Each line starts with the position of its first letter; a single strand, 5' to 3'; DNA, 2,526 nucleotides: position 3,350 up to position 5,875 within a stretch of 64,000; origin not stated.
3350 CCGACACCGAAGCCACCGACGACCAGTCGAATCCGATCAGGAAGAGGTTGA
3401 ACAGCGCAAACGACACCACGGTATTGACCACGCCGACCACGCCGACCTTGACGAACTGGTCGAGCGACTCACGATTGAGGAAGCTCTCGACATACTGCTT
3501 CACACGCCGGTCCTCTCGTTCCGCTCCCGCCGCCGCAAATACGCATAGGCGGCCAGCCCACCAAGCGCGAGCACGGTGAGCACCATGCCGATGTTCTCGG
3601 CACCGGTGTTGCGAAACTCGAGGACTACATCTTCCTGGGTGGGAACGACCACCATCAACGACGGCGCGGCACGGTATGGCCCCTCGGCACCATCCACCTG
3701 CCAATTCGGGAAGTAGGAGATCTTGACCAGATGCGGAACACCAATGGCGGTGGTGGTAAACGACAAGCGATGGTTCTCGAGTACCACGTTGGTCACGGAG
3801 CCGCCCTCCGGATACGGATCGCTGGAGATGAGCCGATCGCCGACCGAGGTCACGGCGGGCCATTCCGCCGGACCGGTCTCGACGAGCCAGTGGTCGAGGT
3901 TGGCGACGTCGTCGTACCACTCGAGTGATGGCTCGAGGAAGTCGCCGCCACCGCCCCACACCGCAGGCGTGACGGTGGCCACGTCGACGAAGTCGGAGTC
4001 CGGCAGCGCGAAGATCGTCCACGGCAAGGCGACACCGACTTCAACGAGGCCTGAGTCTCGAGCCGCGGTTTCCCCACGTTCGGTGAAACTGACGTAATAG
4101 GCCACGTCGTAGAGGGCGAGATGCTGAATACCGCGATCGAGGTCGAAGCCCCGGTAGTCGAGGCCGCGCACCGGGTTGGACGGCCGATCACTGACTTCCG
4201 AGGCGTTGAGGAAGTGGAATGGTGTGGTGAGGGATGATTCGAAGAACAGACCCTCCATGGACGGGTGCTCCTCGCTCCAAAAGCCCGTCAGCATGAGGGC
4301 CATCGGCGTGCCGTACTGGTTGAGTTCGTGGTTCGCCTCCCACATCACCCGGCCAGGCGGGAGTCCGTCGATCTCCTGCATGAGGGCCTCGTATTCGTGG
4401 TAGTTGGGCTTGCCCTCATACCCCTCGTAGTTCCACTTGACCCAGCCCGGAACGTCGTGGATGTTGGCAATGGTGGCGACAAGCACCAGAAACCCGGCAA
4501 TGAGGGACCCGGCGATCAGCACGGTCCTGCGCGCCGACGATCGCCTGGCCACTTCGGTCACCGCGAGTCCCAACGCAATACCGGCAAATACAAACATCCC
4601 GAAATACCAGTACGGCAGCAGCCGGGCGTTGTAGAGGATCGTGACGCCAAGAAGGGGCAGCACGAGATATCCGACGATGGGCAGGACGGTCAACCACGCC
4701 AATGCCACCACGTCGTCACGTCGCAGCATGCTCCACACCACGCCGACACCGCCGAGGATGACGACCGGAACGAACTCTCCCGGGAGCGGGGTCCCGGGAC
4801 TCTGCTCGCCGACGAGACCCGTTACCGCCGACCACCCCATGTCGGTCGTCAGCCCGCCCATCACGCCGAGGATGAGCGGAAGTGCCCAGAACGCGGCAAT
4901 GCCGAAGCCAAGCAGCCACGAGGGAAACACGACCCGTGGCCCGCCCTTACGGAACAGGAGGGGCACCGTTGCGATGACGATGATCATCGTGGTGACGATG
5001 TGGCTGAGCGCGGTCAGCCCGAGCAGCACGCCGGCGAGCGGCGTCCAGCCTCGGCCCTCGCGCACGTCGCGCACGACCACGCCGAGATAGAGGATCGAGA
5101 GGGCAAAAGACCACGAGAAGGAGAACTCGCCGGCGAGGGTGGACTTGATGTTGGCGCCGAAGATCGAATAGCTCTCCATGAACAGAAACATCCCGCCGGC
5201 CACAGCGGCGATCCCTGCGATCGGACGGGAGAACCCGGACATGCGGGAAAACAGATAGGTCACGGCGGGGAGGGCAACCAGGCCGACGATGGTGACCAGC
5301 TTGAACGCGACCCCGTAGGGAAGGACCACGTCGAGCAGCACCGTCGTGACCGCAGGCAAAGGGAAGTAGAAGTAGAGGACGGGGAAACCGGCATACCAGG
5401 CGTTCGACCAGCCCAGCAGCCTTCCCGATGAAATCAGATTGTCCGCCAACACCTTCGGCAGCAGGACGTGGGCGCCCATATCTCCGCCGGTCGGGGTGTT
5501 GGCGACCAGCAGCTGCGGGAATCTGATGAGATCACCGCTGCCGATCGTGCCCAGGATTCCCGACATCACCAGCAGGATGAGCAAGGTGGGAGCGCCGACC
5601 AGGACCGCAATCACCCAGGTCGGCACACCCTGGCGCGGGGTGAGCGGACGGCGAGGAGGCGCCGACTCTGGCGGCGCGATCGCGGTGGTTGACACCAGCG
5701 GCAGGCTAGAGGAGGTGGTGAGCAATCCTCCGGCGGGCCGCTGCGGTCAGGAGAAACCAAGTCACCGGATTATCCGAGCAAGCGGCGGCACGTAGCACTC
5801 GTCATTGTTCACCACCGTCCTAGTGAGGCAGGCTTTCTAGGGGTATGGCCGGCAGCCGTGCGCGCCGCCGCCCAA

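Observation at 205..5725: Gtr-like three-component envelope glycosylation set (GT2 synthase, GtrA, GT-C) split by a divergent XRE/MmyB regulator pair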

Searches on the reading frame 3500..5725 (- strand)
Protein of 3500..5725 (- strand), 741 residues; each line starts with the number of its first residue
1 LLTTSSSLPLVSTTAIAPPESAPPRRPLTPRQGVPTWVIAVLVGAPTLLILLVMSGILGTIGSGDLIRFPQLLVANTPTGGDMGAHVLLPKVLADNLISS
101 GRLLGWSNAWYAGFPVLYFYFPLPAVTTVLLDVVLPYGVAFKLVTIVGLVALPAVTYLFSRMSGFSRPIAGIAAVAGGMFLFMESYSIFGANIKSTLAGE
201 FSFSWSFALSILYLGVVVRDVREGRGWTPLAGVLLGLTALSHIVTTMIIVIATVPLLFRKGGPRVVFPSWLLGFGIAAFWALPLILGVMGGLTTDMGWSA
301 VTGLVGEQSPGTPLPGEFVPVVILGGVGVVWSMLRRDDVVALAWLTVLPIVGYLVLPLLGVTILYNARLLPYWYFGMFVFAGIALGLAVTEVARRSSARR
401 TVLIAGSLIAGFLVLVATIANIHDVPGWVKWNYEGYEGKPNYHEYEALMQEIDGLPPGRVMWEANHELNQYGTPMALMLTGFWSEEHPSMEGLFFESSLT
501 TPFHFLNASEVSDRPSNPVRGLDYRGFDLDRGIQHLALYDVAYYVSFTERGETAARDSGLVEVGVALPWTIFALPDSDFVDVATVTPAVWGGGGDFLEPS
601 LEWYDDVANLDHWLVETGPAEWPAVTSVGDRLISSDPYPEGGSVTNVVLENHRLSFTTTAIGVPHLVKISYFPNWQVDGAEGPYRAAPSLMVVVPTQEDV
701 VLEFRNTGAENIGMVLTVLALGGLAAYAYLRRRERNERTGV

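Call 5: search_protein_families(library=pfam, proteins=[window:3500-5725:-], max_evalue=0.01)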
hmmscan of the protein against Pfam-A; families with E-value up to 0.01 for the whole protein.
window:3500-5725:- (741 aa): 0 families

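Call 6: search_protein_families(library=ncbifam, proteins=[window:3500-5725:-], max_evalue=0.01)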
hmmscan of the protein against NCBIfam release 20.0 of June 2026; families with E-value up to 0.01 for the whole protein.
window:3500-5725:- (741 aa): 0 families

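Call 7: search_solved_structures(query=window:3500-5725:-, max_evalue=10)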
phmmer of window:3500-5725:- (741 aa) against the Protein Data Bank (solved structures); distinct sequences matched with E-value up to 10: 0.

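Call 8: find_homologous_proteins(query=window:3500-5725:-, max_evalue=0.001)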
Query window:3500-5725:- (741 aa): 3884 proteins with E <= 0.001 among 8000 candidates; the best 120 are listed.
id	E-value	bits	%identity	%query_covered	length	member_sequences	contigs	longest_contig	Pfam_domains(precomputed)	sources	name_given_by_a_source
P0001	0.0e+0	1573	100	95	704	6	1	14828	-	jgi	-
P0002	0.0e+0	1520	92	97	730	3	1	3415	-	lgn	-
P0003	0.0e+0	1473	91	96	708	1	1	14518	-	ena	-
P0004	0.0e+0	1450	87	99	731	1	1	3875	-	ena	-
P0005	0.0e+0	1449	87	99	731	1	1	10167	-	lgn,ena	-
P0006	0.0e+0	1367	81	95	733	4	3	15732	-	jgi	jgi:hypothetical protein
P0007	0.0e+0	1365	81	95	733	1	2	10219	-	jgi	jgi:hypothetical protein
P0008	0.0e+0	1362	80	97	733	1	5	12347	-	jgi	jgi:hypothetical protein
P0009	0.0e+0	1362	81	95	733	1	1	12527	-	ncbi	-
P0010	0.0e+0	1359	80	97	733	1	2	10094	-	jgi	jgi:hypothetical protein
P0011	0.0e+0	1345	80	98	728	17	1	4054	-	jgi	-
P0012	0.0e+0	1329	80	97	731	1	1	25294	-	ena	-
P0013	0.0e+0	1329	80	97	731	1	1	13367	-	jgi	-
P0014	0.0e+0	1327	79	97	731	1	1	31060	-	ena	-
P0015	0.0e+0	1327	80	97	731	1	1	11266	-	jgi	-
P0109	1.2e-294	998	64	95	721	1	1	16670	PF10131.16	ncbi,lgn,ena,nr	ncbi:MAG TPA: hypothetical protein ENK55_11370 [Actinobacteria bacterium]|nr:hypothetical protein [A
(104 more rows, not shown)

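Call 15: find_related_loci(query=A1, collection=genome_contigs, flank=10000)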
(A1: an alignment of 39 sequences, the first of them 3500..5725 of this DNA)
Query A1 (741 aa) in genome_contigs; peptide patterns used: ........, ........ (x = any residue, [..] = any of these).
599 stretches matched a pattern (row limit reached: there are more); 585 encode a relative of the query (tblastn E <= 1e-3); the best 80 are kept; 80 distinct loci.
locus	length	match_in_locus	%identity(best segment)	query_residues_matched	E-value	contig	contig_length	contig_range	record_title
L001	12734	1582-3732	79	16-730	0e+0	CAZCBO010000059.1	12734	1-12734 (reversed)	MAG TPA_asm: uncultured Acidimicrobiaceae bacterium isolate SRP321284_co1_83 genome assembly, contig: NODE_6210_length_1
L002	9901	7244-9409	72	14-737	0e+0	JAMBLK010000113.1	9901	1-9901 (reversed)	MAG: Actinomycetes bacterium isolate H2.bin.94 k83_533644, whole genome shotgun sequence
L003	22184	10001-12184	70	4-738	0e+0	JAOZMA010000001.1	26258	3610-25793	MAG: Acidimicrobiia bacterium isolate GMC2.metabat2.12 GMC2_213_length_26258_cov_8.641759, whole genome shotgun sequence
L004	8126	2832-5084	60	1-734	0e+0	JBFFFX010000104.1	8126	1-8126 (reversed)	MAG: Acidimicrobiia bacterium isolate Mix_mud15.2022.01.27 k141_2211966_length_8126_cov_8.6274, whole genome shotgun seq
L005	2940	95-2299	59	12-721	0e+0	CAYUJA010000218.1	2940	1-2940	MAG TPA_asm: uncultured Acidimicrobiaceae bacterium isolate binchicken_co121_64 genome assembly, contig: NODE_45743_leng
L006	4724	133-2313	60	31-736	0e+0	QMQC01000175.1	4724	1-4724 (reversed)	MAG: Actinobacteria bacterium isolate B3_G11 B3_Guay11_scaffold_05494, whole genome shotgun sequence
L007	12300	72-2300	59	17-736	0e+0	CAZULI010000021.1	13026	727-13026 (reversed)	MAG TPA_asm: uncultured Acidimicrobiaceae bacterium isolate binchicken_co235_327 genome assembly, contig: NODE_11645_len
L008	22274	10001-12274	58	5-737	0e+0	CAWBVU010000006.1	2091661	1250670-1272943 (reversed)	MAG: uncultured Acidimicrobiia bacterium isolate MFD09779.bin.1.363 genome assembly, contig: contig_8800, whole genome s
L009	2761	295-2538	59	4-724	0e+0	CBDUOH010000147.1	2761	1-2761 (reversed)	MAG TPA_asm: uncultured Acidimicrobiia bacterium isolate SRR22808131_binner123_Refined_53 genome assembly, contig: ERZ25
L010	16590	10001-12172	58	31-736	0e+0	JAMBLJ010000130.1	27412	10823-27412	MAG: Actinomycetes bacterium isolate H2.bin.90 k83_790218, whole genome shotgun sequence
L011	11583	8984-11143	59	36-737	0e+0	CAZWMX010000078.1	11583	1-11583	MAG TPA_asm: uncultured Acidimicrobiaceae bacterium isolate binchicken_co159_48 genome assembly, contig: NODE_2302_lengt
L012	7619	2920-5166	58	4-737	0e+0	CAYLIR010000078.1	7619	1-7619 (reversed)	MAG TPA_asm: uncultured Acidimicrobiaceae bacterium isolate SRP144503_co3_73 genome assembly, contig: NODE_3929_length_7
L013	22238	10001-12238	56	11-735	0e+0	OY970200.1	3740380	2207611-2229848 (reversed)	MAG: uncultured Acidimicrobiia bacterium isolate MFD03066.bin.1.45 genome assembly, chromosome: 1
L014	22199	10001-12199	58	7-727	0e+0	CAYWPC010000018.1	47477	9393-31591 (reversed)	MAG TPA_asm: uncultured Acidimicrobiaceae bacterium isolate SRP216583_co2_129 genome assembly, contig: NODE_351_length_4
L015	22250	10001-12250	56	9-734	0e+0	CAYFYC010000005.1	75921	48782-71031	MAG TPA_asm: uncultured Acidimicrobiaceae bacterium isolate ERP108616_co2_204 genome assembly, contig: NODE_276_length_7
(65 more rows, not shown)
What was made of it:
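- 585 candidate stretches from the scan of one genome per species (genome_contigs, GTDB) encode a relative (call 15).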

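Call 19: search_protein_representatives(alignment_id=A1)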
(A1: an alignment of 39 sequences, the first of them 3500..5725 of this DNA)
Query: 39 sequences, 732 profile positions. Proteins with E-value up to 0.001 (for the whole library): 3613; up to 1e-10: 2727; up to 1e-30: 1194. The best 150 are listed.
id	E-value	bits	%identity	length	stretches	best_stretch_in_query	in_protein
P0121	0.0e+00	1148.3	-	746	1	15-728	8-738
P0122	9.8e-267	903.5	-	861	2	371-728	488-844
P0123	1.4e-248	843.4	-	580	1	174-725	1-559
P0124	4.2e-232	789.0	-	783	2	370-718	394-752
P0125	4.6e-224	762.4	-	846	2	387-726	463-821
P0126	2.4e-213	726.9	-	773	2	369-727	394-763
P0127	2.2e-163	561.7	-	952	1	74-720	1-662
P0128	4.0e-160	551.0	-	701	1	60-724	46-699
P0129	1.3e-156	539.4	-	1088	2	165-719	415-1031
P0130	1.7e-155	535.7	-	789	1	60-725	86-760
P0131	3.1e-154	531.5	-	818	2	415-723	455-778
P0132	5.3e-153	527.5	-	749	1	63-717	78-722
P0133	6.1e-152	523.9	-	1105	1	45-720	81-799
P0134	6.1e-152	523.9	-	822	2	416-719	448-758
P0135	8.5e-152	523.5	-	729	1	58-725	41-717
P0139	7.2e-150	517.1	-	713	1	64-724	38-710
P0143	3.7e-148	511.4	-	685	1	63-729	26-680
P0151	4.8e-143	494.5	-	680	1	58-723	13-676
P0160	2.7e-140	485.4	-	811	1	36-726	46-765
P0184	7.4e-133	460.8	-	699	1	58-724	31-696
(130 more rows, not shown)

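Call 21: search_protein_families(library=pfam, alignment_id=A2, max_evalue=0.01)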
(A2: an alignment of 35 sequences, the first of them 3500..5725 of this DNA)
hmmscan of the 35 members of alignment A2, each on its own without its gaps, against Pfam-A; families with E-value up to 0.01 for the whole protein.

A. member 1, window:3500-5725:- (741 aa): 0 families

B. families by the number of members that match (of 35 scanned): 2 families
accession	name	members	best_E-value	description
PF10131.15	PTPS_related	22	1.4e-39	6-pyruvoyl-tetrahydropterin synthase related domain; membrane protein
PF19529.4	DUF6057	1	0.0055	Family of unknown function (DUF6057)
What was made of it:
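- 3500..5725 (-): 741-aa GT-C-fold glycosyltransferase. It has a polytopic N-terminal half with invariant D82 in the first outer loop, an outer C-terminal domain of about 270 aa, and a final membrane anchor at 708-740. 22 of 35 distant relatives hit PF10131 (call 21).
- Closest known: Pfam PF10131. Same: 22 of 35 relatives at 28-59% identity hit PF10131, with a best E of 1.4e-39 (call 21).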

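Call 22: predict_structure(alignment_id=A1)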
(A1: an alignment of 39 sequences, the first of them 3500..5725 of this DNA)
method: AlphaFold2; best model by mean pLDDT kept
length: 741 residues; sequences in the alignment: 39
mean_pLDDT: 76.5   pTM: 0.78
mean pLDDT of the five models: 76.5, 76.4, 76.1, 74.5, 70.3
residues with pLDDT >= 90: 241; 70-90: 264; 50-70: 144; < 50: 92
segments of 3 or more residues with pLDDT < 50: 1-32, 60-70, 76-81, 110-119, 433-440, 473-482, 491-500
pLDDT, mean of each block of 10 residues (from residue 1): 35 39 38 78 91 65 43 49 55 62 54 41 75 72 79 95 94 93 67 61 83 96 89 94 87 94 94 91 74 56 66 83 95 90 93 84 70 94 96 89 94 89 57 47 72 85 68 46 61 39 68 62 75 86 89 94 91 90 90 81 78 88 87 75 87 88 86 69 79 92 77 90 93 86 60
secondary structure, 60 per line:
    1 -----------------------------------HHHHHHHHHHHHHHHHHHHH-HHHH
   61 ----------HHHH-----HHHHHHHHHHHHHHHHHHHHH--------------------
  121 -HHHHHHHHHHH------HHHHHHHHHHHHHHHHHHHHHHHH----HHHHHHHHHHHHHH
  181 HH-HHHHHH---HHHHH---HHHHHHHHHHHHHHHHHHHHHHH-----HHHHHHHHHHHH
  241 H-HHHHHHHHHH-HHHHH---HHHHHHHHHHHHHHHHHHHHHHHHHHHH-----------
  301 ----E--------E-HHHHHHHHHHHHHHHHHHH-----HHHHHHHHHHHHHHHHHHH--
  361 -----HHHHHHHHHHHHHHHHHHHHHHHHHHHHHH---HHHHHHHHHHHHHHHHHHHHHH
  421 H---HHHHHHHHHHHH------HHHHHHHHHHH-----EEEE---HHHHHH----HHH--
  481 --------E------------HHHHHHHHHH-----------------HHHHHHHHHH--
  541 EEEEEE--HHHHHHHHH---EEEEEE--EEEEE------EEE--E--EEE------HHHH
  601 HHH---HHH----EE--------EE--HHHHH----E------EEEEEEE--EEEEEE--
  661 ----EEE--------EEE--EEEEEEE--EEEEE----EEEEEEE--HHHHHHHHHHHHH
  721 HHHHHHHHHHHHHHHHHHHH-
elements in order (helices of 4 or more, strands of 3 or more residues): H36-55 H57-60 H71-74 H80-100 H122-132 H139-162 H167-182 H184-189 H193-197 H201-223 H229-241 H243-252 H254-258 H262-289 H316-334 H340-358 H366-395 H399-421 H425-436 H443-453 E459-462 H466-471 H502-511 H529-538 E541-546 H549-557 E561-566 E569-573 E580-582 E588-590 H597-603 H628-632 E644-650 E653-658 E665-667 E676-678 E681-687 E690-694 E699-705 H708-740
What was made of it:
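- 3500..5725 (-): AF2 pLDDT 76.5, pTM 0.78 (call 22).
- Model confidence is low in the outer loops: residues 60-81 (segments 60-70 and 76-81) and 110-119 just beside D82, and 433-440 (call 22).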

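Call 25: find_encoding_contigs(protein=P0003, flank=10000, max_places=3)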
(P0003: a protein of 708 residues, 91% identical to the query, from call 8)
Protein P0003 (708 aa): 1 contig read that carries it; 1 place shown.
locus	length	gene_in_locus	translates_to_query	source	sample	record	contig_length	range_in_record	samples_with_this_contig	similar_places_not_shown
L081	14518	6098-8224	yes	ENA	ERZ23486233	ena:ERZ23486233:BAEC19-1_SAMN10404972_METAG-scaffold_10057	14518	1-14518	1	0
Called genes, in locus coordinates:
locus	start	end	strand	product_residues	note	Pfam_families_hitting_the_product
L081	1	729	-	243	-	?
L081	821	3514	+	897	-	-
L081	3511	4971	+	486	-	PF18986:DUF5719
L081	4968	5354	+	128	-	-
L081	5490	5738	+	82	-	PF20586:DUF6788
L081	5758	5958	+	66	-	-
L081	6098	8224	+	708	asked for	-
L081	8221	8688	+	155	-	PF04138:GtrA_DPMS_TM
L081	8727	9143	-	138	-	-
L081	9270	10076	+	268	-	PF13560:HTH_31, PF01381:HTH_3 (weak), PF17765:MLTR_LBD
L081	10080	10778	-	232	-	PF13641:Glyco_tranf_2_3 (weak), PF00535:Glycos_transf_2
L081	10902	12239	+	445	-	PF02878:PGM_PMM_I, PF02879:PGM_PMM_II, PF02880:PGM_PMM_III, PF00408:PGM_PMM_IV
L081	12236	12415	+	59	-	PF03966:Trm112p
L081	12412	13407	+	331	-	PF10432:bact-PGI_C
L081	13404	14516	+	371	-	?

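Call 26: find_encoding_contigs(protein=P0005, flank=10000, max_places=3)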
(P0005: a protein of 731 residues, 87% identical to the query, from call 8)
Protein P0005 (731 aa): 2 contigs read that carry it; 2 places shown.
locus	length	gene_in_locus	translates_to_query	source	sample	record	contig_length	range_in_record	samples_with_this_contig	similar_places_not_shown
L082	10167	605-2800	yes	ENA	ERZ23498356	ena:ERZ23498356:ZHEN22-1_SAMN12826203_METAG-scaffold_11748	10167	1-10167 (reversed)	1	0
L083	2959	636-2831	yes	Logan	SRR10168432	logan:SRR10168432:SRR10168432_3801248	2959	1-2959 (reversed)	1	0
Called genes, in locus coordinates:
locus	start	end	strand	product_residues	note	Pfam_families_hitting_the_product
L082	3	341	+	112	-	?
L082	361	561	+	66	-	-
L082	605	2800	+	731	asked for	-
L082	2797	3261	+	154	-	PF04138:GtrA_DPMS_TM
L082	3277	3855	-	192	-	-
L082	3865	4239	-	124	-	-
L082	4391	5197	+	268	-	PF13560:HTH_31, PF01381:HTH_3, PF17765:MLTR_LBD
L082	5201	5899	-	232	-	PF00535:Glycos_transf_2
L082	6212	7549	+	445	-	PF02878:PGM_PMM_I, PF02879:PGM_PMM_II, PF02880:PGM_PMM_III, PF00408:PGM_PMM_IV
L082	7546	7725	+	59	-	PF03966:Trm112p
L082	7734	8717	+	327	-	PF10432:bact-PGI_C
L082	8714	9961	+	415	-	PF05221:AdoHcyase, PF00670:AdoHcyase_NAD, PF02826:2-Hacid_dh_C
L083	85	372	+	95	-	PF20586:DUF6788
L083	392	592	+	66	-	-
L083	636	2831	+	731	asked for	-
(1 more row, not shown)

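Call 27: find_encoding_contigs(protein=P0006, flank=10000, max_places=3)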
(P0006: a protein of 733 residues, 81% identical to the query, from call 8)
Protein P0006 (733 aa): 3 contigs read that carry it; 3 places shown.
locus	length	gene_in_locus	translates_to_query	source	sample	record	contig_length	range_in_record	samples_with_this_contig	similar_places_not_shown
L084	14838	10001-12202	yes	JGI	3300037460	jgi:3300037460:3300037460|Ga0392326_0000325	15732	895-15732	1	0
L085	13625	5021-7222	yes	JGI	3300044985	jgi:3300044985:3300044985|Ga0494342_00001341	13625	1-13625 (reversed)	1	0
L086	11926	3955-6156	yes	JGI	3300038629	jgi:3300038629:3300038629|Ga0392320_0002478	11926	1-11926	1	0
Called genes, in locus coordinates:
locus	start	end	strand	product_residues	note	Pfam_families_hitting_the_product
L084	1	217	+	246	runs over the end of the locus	PF00665:rve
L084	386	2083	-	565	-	-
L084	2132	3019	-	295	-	PF01149:Fapy_DNA_glyco, PF06831:H2TH, PF06827:zf-FPG_IleRS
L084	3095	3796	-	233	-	PF01996:F420_ligase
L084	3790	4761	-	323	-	PF01933:CofD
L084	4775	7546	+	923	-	-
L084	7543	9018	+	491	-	PF18986:DUF5719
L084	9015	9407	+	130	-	-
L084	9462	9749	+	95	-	PF20586:DUF6788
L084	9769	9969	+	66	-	-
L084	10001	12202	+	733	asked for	-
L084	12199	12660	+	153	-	PF04138:GtrA_DPMS_TM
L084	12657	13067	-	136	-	-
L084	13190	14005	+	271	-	PF01381:HTH_3, PF12844:HTH_19 (weak), PF13560:HTH_31, PF17765:MLTR_LBD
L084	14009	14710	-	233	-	PF00535:Glycos_transf_2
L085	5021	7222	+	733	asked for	-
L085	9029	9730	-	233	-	PF00535:Glycos_transf_2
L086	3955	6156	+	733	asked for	-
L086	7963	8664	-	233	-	PF00535:Glycos_transf_2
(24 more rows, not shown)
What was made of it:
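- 3036..3503 (-): 155-aa GtrA-family membrane protein, translationally coupled to the GT-C gene. The same 4-bp overlap is seen in relatives (calls 25-27).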

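Call 37: search_solved_structures(query=A2, max_evalue=1)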
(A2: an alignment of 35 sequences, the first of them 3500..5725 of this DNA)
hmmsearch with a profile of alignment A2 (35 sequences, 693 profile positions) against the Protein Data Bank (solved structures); distinct sequences matched with E-value up to 1: 1.
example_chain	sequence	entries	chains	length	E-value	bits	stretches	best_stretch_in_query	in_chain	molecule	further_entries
6wb9_3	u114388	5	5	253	0.2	13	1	54-92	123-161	ER membrane protein complex subunit 3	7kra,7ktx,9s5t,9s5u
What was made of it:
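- On GtrC (PF14264), YfhO (PF09586), PMT/PMT_2, STT3 GT-C families: No PDB sequence hit either (calls 7, 37).
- Tried and rejected: A profile of distant relatives against PDB found nothing meaningful (call 37).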
